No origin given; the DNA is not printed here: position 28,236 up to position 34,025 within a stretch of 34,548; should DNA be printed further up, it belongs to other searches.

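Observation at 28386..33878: Giant single-frame fusion of two different GT-C glycosyltransferase modules (~1,830 aa)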

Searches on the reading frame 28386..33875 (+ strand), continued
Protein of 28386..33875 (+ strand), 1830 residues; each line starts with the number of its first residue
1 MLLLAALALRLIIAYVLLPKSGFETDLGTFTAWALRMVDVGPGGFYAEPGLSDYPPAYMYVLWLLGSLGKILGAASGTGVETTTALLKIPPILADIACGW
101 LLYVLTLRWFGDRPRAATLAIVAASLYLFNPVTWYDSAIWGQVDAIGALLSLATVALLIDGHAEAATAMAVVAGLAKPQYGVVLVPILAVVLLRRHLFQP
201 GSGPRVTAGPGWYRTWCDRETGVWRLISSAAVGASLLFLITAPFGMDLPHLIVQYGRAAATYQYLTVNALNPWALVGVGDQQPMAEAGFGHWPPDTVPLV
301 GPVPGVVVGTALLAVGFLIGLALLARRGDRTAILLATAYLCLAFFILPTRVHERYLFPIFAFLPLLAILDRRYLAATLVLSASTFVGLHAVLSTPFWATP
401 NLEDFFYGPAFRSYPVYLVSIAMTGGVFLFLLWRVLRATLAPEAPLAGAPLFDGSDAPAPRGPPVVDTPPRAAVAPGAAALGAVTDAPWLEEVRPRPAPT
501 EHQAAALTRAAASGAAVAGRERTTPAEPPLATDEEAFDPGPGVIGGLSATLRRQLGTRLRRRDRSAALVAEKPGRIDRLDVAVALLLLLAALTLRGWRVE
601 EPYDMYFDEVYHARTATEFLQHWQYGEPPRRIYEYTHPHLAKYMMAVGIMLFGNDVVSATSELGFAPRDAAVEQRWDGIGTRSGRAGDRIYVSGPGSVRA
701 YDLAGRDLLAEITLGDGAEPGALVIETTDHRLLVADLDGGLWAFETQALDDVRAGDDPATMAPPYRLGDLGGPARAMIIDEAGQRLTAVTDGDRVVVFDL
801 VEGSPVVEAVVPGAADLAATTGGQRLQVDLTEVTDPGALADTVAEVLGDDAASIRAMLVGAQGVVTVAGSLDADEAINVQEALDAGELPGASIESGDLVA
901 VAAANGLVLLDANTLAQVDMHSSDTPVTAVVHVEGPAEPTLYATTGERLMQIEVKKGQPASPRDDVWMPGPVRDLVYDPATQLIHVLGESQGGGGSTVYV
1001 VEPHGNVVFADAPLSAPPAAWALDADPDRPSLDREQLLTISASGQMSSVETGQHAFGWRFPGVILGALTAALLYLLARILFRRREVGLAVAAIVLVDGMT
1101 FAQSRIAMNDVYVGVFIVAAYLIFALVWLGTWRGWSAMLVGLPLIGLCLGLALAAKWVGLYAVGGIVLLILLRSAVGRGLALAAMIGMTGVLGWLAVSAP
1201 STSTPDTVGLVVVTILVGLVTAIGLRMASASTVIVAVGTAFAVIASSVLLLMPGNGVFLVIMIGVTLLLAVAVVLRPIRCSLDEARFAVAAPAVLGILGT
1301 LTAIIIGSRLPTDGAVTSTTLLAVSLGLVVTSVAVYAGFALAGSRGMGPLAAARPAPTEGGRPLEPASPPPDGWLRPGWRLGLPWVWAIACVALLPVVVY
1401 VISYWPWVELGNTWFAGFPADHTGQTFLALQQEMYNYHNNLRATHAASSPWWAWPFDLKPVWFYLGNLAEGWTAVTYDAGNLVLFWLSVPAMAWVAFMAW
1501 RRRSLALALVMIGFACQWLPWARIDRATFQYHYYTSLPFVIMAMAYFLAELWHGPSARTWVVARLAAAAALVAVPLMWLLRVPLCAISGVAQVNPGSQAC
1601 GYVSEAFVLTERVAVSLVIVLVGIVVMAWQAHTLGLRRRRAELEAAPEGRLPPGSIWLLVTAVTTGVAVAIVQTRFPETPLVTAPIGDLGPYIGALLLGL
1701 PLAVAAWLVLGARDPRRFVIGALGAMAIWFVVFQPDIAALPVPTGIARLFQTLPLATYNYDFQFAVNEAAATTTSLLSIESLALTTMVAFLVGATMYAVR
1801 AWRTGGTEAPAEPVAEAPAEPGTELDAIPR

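Call 28: find_related_loci(query=window:28386-33875:+, collection=genome_contigs, flank=6000)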
Query window:28386-33875:+ (1830 aa) in genome_contigs; peptide patterns used: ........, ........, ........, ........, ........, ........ (x = any residue, [..] = any of these).
77 stretches matched a pattern; 17 encode a relative of the query (tblastn E <= 1e-3); 13 distinct loci.
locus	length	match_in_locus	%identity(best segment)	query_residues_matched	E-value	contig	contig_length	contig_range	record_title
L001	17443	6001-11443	86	15-1821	0e+0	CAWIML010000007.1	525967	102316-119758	MAG: uncultured Chloroflexia bacterium isolate MFD05176.bin.2.263 genome assembly, contig: contig_51997, whole genome sh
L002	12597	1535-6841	59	12-1803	0e+0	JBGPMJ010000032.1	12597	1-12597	MAG: Candidatus Limnocylindria bacterium isolate OBJ_0618_7090110_240 k141_689622_length_12597_cov_177.0000, whole genom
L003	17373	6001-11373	76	15-1811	0e+0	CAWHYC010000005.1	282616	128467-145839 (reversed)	MAG: uncultured Chloroflexia bacterium isolate MFD02242.bin.2.300 genome assembly, contig: contig_3439, whole genome sho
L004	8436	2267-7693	53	15-1803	0e+0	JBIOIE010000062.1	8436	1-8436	MAG: Candidatus Limnocylindrales bacterium isolate GcL4-5 k141_1308891_length_8436_cov_34.1415, whole genome shotgun seq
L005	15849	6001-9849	60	517-1803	0e+0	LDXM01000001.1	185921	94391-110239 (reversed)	MAG: Chloroflexi bacterium CSP1-4 XU10_C0001, whole genome shotgun sequence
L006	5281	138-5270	46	2-1803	0e+0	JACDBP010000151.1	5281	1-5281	MAG: Chloroflexota bacterium isolate MGR_bin285 SD2897-2912_k127_8940300, whole genome shotgun sequence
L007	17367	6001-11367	71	15-1806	0e+0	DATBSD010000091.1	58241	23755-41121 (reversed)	MAG TPA_asm: Candidatus Limnocylindrales bacterium isolate SMAG_U4146 k141_1610066, whole genome shotgun sequence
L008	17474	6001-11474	77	15-1818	0e+0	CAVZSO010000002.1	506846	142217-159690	MAG: uncultured Chloroflexia bacterium isolate MFD00392.bin.2.404 genome assembly, contig: contig_15315, whole genome sh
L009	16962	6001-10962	43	10-1813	0e+0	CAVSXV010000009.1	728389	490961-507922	MAG: uncultured Chloroflexia bacterium isolate MFD05684.bin.2.109 genome assembly, contig: contig_52211, whole genome sh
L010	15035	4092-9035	46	2-1812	0e+0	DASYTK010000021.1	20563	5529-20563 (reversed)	MAG TPA_asm: Candidatus Limnocylindrales bacterium isolate SMAG_U4565 k141_71443, whole genome shotgun sequence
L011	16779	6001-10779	44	14-1803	0e+0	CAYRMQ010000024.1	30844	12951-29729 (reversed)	MAG TPA_asm: uncultured Anaerolineaceae bacterium isolate SRP284430_co1_24 genome assembly, contig: NODE_703_length_3084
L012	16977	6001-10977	42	13-1802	0e+0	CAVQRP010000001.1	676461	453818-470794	MAG: uncultured Chloroflexia bacterium isolate MFD09779.bin.2.236 genome assembly, contig: contig_12101, whole genome sh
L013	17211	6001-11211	47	12-1816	0e+0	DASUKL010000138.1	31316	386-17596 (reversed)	MAG TPA_asm: Candidatus Limnocylindrales bacterium isolate SMAG_U1514 k141_838589, whole genome shotgun sequence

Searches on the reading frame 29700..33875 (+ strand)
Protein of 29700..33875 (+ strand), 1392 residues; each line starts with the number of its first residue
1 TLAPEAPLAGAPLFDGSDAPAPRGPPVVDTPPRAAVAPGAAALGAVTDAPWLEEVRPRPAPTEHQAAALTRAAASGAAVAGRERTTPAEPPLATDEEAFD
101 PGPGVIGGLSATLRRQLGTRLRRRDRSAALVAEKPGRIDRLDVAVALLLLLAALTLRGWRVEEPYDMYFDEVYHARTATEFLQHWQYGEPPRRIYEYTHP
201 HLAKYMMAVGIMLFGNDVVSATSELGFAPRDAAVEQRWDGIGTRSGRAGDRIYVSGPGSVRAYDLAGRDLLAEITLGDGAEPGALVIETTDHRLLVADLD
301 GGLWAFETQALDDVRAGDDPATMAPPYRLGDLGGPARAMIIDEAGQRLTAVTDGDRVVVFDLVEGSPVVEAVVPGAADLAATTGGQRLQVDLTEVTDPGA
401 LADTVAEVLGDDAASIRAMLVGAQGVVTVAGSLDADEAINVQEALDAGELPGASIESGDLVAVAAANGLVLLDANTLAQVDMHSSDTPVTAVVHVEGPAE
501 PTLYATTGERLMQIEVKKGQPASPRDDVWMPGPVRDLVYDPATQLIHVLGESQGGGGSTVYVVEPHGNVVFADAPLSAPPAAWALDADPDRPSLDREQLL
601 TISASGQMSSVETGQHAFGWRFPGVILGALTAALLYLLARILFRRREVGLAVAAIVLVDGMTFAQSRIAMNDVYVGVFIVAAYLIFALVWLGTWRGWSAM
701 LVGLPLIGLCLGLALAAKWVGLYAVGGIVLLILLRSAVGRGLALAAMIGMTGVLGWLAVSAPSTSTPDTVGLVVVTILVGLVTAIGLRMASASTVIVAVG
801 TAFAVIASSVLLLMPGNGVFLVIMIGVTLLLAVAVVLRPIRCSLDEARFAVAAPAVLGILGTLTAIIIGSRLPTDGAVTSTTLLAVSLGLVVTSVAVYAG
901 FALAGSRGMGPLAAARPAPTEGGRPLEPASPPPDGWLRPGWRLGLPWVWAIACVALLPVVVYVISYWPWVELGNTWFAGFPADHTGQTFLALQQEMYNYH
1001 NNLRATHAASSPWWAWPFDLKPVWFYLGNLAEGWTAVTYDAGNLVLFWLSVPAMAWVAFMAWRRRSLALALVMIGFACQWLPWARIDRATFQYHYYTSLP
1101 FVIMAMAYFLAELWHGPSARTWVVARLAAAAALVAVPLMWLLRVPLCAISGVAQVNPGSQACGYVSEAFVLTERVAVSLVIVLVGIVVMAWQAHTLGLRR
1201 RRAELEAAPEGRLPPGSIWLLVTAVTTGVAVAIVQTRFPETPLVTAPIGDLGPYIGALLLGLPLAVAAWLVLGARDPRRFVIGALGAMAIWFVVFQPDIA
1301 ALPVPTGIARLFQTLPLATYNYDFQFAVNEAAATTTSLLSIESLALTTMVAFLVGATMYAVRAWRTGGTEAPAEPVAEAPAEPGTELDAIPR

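Call 7: search_protein_families(library=pfam, proteins=[window:29700-33875:+], max_evalue=1)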
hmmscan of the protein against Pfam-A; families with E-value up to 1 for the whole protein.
window:29700-33875:+ (1392 aa): 2 families
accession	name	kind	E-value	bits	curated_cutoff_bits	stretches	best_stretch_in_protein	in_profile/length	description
PF02366.24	PMT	-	1.4e-14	54.7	22.7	2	615-734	80-198/245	Dolichyl-phosphate-mannose-protein mannosyltransferase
PF16192.10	PMT_4TMC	-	5.1e-14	52.7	32.4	1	987-1147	3-183/202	C-terminal four TMM region of protein-O-mannosyltransferase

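Call 8: search_protein_families(library=ncbifam, proteins=[window:29700-33875:+], max_evalue=1)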
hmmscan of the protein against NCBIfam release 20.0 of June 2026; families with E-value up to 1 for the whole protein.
window:29700-33875:+ (1392 aa): 1 family
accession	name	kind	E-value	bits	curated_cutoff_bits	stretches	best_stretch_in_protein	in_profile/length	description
NF058602.1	PrMnsylTfPmt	equivalog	1.4e-07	30.7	800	2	976-1131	320-483/530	protein O-mannosyltransferase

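Call 17: search_solved_structures(query=window:30096-33875:+, max_evalue=1, show_alignments=2)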
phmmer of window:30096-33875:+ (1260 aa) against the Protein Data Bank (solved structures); distinct sequences matched with E-value up to 1: 3.
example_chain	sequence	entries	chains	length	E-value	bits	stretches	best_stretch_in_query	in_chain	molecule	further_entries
6p25_A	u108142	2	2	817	0.0036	18.3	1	489-603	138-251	Dolichyl-phosphate-mannose--protein mannosyltransferase 1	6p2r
3hij_A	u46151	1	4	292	0.02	15.8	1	259-322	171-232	Dihydrodipicolinate synthase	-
1xky_A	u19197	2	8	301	0.021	15.7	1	259-322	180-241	dihydrodipicolinate synthase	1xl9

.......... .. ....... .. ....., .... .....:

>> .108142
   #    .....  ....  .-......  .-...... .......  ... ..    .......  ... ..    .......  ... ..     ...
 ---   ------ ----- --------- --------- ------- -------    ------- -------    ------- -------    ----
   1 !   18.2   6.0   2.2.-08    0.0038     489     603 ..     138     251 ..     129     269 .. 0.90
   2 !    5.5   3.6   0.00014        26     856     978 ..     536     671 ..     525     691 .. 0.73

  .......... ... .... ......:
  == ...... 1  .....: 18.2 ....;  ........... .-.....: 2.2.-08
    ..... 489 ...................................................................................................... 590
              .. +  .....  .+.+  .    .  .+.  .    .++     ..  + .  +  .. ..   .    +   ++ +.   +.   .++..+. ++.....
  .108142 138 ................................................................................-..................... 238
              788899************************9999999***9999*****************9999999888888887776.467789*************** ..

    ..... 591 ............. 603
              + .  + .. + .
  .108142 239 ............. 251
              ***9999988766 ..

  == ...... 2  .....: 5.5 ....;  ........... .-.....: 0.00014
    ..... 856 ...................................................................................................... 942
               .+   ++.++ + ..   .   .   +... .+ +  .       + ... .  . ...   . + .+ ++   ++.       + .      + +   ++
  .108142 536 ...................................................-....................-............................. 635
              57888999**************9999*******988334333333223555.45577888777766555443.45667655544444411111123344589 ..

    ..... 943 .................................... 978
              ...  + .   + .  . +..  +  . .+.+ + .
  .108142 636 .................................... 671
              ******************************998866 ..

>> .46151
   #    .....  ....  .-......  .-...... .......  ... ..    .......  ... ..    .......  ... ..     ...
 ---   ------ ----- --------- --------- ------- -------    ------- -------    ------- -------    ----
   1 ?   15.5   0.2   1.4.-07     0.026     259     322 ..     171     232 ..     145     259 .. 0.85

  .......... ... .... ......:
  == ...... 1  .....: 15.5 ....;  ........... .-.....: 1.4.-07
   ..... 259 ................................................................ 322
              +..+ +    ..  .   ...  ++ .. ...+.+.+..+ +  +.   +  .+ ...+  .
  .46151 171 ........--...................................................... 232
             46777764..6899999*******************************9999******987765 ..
